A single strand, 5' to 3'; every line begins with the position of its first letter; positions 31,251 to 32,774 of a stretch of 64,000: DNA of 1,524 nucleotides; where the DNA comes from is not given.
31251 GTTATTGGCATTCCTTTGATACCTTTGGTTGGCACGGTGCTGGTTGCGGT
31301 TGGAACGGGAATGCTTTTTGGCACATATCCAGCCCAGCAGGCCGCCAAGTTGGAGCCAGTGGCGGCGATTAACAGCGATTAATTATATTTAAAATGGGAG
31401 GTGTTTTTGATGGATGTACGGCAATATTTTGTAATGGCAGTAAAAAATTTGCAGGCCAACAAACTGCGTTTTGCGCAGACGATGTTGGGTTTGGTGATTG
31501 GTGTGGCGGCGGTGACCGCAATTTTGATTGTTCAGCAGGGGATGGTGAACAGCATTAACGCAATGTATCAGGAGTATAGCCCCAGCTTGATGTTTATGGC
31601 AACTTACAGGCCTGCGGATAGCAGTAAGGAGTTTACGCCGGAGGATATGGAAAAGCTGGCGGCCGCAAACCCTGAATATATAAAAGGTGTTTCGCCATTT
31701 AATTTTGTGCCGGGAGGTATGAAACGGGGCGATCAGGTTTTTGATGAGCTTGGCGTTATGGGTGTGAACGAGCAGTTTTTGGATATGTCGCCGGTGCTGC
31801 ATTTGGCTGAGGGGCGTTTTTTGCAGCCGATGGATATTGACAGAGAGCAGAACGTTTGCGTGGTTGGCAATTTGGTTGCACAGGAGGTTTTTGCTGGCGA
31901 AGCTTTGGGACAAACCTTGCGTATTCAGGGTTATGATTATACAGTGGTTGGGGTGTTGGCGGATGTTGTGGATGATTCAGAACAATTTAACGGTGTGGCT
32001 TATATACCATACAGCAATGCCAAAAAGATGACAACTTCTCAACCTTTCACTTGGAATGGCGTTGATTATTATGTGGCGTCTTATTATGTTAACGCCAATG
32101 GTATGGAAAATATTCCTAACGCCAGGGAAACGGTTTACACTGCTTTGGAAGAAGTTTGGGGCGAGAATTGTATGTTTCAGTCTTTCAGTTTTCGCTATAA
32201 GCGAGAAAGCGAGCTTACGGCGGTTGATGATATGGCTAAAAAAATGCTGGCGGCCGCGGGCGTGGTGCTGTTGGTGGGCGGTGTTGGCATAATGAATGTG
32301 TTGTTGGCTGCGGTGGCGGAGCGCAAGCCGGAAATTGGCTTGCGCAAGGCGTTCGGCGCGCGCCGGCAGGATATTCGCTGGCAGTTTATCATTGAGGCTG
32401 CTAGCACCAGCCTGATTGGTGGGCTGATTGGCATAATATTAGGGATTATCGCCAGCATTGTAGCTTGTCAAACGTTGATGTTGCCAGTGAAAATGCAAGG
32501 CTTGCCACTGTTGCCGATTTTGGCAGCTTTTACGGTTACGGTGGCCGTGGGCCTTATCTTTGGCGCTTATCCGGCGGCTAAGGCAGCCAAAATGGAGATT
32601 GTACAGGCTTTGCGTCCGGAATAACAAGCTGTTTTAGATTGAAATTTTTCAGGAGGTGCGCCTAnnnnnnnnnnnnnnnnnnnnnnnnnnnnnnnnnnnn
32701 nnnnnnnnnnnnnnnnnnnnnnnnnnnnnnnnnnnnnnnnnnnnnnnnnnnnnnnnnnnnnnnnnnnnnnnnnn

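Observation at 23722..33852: MacAB/YknXYZ-like efflux locus with one adaptor, one ATPase and five tandem FtsX-type permeases, plus a mini-permease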

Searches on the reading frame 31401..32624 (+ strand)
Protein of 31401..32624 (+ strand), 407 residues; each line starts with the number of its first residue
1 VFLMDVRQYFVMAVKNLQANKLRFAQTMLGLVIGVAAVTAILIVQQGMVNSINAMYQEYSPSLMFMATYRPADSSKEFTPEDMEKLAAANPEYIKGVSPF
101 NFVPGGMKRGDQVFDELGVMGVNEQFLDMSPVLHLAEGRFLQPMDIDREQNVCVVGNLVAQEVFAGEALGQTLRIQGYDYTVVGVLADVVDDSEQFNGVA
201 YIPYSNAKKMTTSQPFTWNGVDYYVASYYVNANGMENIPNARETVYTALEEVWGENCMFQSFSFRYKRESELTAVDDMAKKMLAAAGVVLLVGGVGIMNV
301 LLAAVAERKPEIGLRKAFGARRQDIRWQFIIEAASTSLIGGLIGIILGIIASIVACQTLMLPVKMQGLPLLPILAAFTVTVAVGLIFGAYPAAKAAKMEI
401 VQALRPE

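Call 3: search_protein_families(library=pfam, proteins=[window:31401-32624:+])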
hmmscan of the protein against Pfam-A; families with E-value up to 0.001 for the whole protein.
window:31401-32624:+ (407 aa): 2 families
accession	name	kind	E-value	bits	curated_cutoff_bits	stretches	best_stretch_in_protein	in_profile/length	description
PF12704.14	MacB_PCD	-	4.9e-36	125.4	27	1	27-243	4-202/207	MacB-like periplasmic core domain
PF02687.27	FtsX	-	5.5e-21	75.3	25.5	1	285-400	3-120/120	FtsX-like permease C-terminal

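Call 29: search_protein_families(library=ncbifam, proteins=[window:31410-32624:+], max_evalue=0.00001)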
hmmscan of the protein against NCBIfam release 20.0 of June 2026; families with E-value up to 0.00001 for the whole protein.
window:31410-32624:+ (404 aa): 7 families
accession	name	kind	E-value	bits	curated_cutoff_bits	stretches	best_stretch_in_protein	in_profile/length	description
NF007826.0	PRK10535.1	equivalog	1.5e-38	132.5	966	1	4-403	255-647/648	macrolide ABC transporter ATP-binding protein/permease MacB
TIGR03434.1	ADOP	subfamily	2.2e-31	108.8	622.3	1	9-402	7-400/803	ADOP family duplicated permease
TIGR02212.1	lolCE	equivalog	5.5e-12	45.3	362.45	1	23-403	26-410/411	lipoprotein-releasing ABC transporter permease subunit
TIGR02213.1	lolE_release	exception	9.8e-08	31.2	540.35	0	29-351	28-341/411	lipoprotein-releasing ABC transporter permease subunit LolE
NF038347.1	FtsX_Gpos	exception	1e-06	28.3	225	1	260-382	151-275/296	permease-like cell division protein FtsX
NF008357.0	PRK11146.1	exception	3.5e-06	26.1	439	0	282-352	275-345/414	lipoprotein-releasing ABC transporter permease subunit LolE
NF008076.0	PRK10814.1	exception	3.7e-06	26.2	473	0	264-403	251-398/399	lipoprotein-releasing ABC transporter permease subunit LolC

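Call 39: find_encoding_contigs(protein=window:31410-32624:+, flank=8000, max_places=10)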
Protein window:31410-32624:+ (404 aa): 22 contigs read that carry it; 10 places shown.
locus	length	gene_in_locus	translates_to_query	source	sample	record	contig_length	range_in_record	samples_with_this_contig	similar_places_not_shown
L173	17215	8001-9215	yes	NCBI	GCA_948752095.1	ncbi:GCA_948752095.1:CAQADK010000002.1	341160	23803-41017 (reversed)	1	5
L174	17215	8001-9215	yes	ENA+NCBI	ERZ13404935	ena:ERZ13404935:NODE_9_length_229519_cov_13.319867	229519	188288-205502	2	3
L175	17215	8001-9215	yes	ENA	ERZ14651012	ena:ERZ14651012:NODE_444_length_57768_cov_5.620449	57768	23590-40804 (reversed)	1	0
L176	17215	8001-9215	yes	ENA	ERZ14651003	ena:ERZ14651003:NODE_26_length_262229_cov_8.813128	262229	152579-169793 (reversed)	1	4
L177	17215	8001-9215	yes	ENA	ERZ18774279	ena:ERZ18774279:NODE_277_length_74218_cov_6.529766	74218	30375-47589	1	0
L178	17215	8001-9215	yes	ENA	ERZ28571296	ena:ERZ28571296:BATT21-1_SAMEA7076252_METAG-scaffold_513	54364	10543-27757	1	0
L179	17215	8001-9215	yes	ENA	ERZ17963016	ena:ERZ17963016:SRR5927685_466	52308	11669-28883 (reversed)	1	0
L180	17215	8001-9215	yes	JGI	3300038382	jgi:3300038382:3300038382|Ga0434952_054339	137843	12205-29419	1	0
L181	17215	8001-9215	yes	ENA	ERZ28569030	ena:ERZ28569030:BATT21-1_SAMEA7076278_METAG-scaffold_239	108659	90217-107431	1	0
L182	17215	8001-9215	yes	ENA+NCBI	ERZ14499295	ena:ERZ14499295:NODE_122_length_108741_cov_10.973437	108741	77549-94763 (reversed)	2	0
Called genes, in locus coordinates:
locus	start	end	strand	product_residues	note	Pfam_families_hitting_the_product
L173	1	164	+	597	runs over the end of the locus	PF01522:Polysacc_deac_1, PF13290:CHB_HEX_C_1, PF13287:Fn3_assoc, PF13290:CHB_HEX_C_1, PF00395:SLH (weak)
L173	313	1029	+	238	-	PF12844:HTH_19, PF13384:HTH_23 (faint), PF13560:HTH_31, PF01381:HTH_3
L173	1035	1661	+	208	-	PF02687:FtsX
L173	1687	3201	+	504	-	PF00364:Biotin_lipoyl (faint), PF25997:BSH_YhbJ (faint), PF25917:BSH_RND, PF25917:BSH_RND, PF25973:BSH_CzcB, PF25984:BSH_YknX, PF25990:Beta-barrel_YknX, PF25975:CzcB_C (weak), +2 more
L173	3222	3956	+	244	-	PF00005:ABC_tran, PF02463:SMC_N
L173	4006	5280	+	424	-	PF12704:MacB_PCD, PF02687:FtsX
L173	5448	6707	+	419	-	PF12704:MacB_PCD, PF02687:FtsX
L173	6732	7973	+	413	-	PF12704:MacB_PCD, PF02687:FtsX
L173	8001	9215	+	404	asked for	PF12704:MacB_PCD, PF02687:FtsX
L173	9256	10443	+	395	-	PF12704:MacB_PCD, PF02687:FtsX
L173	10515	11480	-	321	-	PF26039:Dcst2 (faint), PF00015:MCPsignal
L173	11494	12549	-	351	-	PF08495:FIST, PF10442:FIST_C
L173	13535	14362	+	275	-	PF02311:AraC_binding, PF07883:Cupin_2 (faint), PF00165:HTH_AraC (weak), PF12833:HTH_18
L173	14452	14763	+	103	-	PF20040:DUF6442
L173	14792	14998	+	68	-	PF12844:HTH_19, PF13560:HTH_31, PF01381:HTH_3, PF13443:HTH_26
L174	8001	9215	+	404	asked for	PF12704:MacB_PCD, PF02687:FtsX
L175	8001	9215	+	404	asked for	PF12704:MacB_PCD, PF02687:FtsX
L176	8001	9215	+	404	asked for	PF12704:MacB_PCD, PF02687:FtsX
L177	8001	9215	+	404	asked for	PF12704:MacB_PCD, PF02687:FtsX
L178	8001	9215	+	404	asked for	PF12704:MacB_PCD, PF02687:FtsX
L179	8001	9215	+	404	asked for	PF12704:MacB_PCD, PF02687:FtsX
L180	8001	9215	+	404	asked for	PF12704:MacB_PCD, PF02687:FtsX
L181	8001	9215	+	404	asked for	PF12704:MacB_PCD, PF02687:FtsX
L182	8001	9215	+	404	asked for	PF12704:MacB_PCD, PF02687:FtsX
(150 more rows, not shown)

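Call 73: search_protein_families(library=padloc, proteins=[window:31410-32624:+], max_evalue=0.00001)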
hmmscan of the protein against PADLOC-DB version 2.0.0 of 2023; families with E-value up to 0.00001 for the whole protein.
window:31410-32624:+ (404 aa): 1 family
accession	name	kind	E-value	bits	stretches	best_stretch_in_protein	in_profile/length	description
PDLC01991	CARF_m8--CARF_LolE_TM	-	2.6e-09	33.8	1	7-395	172-550/810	-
